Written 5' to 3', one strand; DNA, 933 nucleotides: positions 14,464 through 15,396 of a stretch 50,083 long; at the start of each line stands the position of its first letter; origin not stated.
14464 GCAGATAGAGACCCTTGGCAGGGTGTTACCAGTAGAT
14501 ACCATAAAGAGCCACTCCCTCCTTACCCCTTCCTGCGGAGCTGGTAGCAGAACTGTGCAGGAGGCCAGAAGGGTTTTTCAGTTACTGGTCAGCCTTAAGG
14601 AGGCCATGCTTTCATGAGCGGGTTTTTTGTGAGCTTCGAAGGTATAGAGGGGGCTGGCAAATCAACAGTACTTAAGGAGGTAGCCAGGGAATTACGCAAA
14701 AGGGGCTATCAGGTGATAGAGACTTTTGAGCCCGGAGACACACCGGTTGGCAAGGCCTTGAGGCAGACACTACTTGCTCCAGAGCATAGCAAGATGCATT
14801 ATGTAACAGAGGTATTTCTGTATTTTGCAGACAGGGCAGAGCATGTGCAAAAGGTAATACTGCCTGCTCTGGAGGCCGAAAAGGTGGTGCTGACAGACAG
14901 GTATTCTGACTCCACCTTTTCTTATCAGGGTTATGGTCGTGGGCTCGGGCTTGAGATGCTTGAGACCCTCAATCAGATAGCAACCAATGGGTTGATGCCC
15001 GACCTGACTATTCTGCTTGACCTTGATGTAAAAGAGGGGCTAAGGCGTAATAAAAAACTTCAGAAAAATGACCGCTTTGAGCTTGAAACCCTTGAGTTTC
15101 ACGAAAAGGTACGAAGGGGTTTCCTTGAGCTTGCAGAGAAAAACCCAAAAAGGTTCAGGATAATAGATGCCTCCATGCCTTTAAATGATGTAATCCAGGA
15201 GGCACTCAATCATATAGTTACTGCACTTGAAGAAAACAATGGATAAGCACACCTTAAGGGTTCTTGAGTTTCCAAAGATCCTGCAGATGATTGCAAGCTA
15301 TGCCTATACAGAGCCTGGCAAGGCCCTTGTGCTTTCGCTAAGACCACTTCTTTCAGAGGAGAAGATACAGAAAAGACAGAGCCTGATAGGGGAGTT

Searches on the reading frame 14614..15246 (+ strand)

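Call 14: search_protein_families(library=pfam, proteins=[window:14614-15246:+])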
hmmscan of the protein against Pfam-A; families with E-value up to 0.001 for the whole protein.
window:14614-15246:+ (210 aa): 3 families
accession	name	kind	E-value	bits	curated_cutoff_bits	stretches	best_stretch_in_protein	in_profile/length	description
PF02223.23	Thymidylate_kin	-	1.2e-52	178.8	27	1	8-196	1-184/185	Thymidylate kinase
PF13207.12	AAA_17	-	0.00014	22.5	27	1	10-154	2-127/136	AAA domain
PF13521.12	AAA_28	-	0.0002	22.1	27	1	6-139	2-120/164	AAA domain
